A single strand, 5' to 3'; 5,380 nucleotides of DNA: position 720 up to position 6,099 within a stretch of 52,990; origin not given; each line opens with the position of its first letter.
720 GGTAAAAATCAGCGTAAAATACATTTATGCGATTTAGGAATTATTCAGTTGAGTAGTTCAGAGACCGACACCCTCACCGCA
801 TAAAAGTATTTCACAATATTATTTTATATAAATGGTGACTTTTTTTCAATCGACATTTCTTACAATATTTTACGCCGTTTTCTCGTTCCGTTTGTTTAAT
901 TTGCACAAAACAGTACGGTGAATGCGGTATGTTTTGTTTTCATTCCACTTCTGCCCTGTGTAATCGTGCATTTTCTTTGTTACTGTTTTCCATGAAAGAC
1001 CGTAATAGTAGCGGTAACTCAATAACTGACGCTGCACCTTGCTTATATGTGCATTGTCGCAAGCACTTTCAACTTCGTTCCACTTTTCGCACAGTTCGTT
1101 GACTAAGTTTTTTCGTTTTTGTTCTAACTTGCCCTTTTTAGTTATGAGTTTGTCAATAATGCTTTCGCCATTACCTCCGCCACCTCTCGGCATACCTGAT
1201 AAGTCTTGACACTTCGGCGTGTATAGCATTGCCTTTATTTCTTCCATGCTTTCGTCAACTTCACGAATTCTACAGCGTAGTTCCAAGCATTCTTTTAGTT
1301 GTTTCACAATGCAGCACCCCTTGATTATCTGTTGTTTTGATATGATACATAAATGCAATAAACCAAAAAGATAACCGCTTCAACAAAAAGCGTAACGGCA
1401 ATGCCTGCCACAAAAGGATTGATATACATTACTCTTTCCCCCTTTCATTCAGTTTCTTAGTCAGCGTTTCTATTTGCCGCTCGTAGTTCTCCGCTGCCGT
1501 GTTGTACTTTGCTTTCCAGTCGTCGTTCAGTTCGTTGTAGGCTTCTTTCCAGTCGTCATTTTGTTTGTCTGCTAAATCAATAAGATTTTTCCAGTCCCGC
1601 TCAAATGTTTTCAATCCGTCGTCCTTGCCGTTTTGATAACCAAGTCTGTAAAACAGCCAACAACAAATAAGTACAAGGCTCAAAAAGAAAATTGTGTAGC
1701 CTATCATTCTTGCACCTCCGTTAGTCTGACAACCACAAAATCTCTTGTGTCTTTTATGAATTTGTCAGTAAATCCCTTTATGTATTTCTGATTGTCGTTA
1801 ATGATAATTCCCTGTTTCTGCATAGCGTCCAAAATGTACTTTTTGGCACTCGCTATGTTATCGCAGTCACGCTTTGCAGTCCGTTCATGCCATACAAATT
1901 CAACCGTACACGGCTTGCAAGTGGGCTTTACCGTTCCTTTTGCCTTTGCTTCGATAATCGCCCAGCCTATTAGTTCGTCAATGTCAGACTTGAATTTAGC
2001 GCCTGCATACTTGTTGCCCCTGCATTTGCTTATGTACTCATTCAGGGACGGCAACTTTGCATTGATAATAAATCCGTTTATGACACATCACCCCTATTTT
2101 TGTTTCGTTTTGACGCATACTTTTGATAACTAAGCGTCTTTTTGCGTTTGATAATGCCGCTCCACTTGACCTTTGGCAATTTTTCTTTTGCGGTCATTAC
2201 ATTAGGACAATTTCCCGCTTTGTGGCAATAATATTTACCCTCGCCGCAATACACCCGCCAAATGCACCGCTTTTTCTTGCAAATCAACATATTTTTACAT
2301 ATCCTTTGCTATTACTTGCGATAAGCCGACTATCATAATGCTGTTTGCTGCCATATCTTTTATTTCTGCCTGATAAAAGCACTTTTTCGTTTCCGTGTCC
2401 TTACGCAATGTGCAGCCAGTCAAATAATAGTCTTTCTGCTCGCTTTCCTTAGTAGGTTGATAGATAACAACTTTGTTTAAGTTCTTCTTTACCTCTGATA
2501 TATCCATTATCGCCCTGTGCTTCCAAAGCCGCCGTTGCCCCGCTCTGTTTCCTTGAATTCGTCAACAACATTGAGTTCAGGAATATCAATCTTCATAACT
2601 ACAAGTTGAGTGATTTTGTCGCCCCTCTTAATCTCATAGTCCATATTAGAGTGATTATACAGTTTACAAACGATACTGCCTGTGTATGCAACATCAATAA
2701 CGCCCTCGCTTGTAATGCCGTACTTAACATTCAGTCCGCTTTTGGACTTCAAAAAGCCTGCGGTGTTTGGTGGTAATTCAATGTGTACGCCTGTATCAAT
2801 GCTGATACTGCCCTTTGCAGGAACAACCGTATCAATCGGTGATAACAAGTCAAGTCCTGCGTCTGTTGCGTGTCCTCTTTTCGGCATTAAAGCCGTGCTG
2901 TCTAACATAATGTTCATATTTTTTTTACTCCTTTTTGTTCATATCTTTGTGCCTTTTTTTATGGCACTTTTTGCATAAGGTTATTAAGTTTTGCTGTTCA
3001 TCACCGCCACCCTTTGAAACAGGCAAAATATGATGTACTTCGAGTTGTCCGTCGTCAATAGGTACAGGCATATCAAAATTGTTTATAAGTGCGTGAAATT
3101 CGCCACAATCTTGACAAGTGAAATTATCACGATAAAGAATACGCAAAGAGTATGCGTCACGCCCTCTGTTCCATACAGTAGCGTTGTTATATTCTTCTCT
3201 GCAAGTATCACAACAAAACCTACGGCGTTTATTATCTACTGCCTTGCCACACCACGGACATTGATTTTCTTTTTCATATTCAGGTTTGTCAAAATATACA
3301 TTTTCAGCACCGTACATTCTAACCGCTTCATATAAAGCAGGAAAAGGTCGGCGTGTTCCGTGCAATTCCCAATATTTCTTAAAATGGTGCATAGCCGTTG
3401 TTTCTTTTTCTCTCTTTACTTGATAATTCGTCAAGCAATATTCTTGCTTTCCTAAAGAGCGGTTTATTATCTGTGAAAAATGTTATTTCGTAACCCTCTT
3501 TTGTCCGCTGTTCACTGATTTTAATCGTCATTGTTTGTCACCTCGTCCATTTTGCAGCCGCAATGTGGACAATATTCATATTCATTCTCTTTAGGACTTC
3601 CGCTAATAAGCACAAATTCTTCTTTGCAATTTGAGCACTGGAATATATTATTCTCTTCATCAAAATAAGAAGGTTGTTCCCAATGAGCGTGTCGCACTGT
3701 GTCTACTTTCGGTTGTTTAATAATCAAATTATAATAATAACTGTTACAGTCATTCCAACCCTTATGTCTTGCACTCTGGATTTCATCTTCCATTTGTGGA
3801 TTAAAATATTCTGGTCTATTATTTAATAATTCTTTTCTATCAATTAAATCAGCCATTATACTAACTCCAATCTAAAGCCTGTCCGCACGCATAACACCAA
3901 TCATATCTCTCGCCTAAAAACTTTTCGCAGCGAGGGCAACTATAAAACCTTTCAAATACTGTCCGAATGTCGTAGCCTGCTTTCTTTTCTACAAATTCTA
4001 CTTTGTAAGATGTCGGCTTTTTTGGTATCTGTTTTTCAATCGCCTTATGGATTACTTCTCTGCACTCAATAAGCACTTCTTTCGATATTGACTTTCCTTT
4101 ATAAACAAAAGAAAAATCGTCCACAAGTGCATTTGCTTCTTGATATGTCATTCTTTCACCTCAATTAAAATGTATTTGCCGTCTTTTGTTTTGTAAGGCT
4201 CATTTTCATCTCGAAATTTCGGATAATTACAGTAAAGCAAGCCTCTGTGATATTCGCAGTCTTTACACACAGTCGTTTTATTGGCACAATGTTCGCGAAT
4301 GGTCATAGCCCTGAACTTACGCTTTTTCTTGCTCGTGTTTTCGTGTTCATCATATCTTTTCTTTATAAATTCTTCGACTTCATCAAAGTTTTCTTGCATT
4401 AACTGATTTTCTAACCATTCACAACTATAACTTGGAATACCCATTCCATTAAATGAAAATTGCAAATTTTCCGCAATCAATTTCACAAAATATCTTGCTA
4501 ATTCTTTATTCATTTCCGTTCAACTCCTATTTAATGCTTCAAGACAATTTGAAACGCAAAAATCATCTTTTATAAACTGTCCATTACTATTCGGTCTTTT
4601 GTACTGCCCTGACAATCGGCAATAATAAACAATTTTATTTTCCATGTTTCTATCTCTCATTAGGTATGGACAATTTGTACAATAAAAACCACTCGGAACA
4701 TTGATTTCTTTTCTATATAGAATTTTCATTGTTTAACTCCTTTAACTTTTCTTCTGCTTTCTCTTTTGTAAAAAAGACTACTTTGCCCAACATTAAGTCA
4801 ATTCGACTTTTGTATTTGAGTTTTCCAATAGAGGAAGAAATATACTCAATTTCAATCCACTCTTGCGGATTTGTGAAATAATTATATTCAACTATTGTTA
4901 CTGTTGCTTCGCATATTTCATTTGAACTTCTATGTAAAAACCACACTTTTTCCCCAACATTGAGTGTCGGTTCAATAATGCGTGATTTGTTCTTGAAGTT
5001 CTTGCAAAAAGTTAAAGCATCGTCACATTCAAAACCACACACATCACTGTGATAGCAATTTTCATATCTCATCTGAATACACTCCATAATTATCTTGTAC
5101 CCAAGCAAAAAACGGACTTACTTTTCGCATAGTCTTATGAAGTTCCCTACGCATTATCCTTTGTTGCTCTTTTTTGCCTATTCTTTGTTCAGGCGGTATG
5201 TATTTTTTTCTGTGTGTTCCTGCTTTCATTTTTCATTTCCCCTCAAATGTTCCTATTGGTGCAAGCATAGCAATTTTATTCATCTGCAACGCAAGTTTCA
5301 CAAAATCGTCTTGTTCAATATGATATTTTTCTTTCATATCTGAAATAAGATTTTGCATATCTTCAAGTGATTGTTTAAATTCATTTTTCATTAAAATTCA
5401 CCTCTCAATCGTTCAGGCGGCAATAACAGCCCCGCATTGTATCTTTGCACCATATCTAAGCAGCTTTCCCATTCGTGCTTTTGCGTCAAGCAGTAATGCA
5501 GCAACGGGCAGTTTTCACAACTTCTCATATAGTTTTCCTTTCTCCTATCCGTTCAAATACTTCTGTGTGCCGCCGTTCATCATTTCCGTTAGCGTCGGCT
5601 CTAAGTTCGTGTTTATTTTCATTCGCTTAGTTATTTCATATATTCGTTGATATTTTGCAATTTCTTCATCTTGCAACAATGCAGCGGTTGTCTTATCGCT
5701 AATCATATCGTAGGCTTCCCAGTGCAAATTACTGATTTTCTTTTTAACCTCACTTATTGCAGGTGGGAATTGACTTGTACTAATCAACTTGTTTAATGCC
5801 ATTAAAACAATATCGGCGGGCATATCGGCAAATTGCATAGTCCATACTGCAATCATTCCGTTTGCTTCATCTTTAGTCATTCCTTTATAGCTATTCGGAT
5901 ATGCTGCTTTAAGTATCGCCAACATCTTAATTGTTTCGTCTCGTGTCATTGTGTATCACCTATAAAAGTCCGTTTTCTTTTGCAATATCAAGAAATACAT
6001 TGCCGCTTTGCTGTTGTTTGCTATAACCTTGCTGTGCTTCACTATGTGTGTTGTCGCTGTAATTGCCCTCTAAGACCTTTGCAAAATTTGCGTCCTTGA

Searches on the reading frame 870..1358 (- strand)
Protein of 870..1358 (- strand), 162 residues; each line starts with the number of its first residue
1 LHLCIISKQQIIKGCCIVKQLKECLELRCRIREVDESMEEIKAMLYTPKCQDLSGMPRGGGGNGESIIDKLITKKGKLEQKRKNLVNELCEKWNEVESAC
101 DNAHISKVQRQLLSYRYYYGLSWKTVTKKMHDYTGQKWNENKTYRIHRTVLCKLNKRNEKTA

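Call 65: search_protein_families(library=phrogs, proteins=[window:870-1358:-], max_evalue=0.00001)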
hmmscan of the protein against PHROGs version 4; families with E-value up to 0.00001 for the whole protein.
window:870-1358:- (162 aa): 1 family
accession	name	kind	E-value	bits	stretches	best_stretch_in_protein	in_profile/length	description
phrog_36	-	transcription regulation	6.7e-10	39.9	1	19-159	58-188/220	transcriptional regulator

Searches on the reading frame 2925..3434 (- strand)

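Call 65: search_protein_families(library=phrogs, proteins=[window:2925-3434:-], max_evalue=0.00001)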
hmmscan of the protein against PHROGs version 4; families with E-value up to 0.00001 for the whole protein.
window:2925-3434:- (169 aa): 19 families
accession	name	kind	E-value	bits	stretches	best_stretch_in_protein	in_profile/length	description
phrog_1271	-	DNA, RNA and nucleotide metabolism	6.7e-19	69.5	1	39-167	207-321/361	HNH endonuclease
phrog_589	-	DNA, RNA and nucleotide metabolism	6.8e-14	53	1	92-165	79-142/179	HNH endonuclease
phrog_144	-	DNA, RNA and nucleotide metabolism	2.2e-13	51.3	1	56-168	38-139/175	HNH endonuclease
phrog_119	-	DNA, RNA and nucleotide metabolism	1.4e-12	48.2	1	95-168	194-261/443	HNH endonuclease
phrog_6050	-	DNA, RNA and nucleotide metabolism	6.6e-12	45.9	1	96-166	303-362/402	HNH endonuclease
phrog_8446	-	DNA, RNA and nucleotide metabolism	1.2e-09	39.1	1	61-164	116-198/211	HNH endonuclease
phrog_16726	-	DNA, RNA and nucleotide metabolism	2.9e-09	38.1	1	98-167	87-146/308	HNH endonuclease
phrog_5956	-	DNA, RNA and nucleotide metabolism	2.9e-09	37.7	1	97-168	52-114/138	HNH endonuclease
phrog_15103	-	unknown function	8.4e-09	36.3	1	85-167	185-260/280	-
phrog_14314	-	DNA, RNA and nucleotide metabolism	1.3e-08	36.5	1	98-158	10-58/252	HNH endonuclease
phrog_2214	-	DNA, RNA and nucleotide metabolism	1.8e-08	34.9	1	97-164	186-240/429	HNH endonuclease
phrog_4581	-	head and packaging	3.5e-08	34.3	1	86-167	51-115/395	terminase small subunit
phrog_333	-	DNA, RNA and nucleotide metabolism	4.3e-08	34.4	1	94-161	23-78/138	HNH endonuclease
phrog_16986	-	unknown function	7.6e-08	33.2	1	98-160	14-64/248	-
phrog_7785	-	DNA, RNA and nucleotide metabolism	8.5e-08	33.3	1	55-164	17-114/147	HNH endonuclease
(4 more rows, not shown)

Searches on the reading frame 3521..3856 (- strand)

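Call 65: search_protein_families(library=phrogs, proteins=[window:3521-3856:-], max_evalue=0.00001)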
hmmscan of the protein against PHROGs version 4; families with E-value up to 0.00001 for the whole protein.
window:3521-3856:- (111 aa): 2 families
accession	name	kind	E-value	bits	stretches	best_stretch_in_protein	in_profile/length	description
phrog_15827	-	unknown function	9.6e-07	30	1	70-104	6-44/73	-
phrog_22543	-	unknown function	1.9e-06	29.2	1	43-110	44-104/105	-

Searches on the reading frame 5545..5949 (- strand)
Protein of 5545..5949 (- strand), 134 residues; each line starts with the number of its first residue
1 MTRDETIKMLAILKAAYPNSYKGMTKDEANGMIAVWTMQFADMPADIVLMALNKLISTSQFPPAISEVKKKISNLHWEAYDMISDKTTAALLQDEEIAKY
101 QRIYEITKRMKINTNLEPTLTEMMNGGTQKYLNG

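Call 65: search_protein_families(library=phrogs, proteins=[window:5545-5949:-], max_evalue=0.00001)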
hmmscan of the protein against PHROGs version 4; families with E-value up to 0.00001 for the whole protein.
window:5545-5949:- (134 aa): 2 families
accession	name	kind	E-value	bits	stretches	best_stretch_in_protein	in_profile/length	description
phrog_9804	-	unknown function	2.6e-20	74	1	1-76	1-76/214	-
phrog_2289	-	DNA, RNA and nucleotide metabolism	1.3e-08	36.2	1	1-101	1-97/116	helicase loader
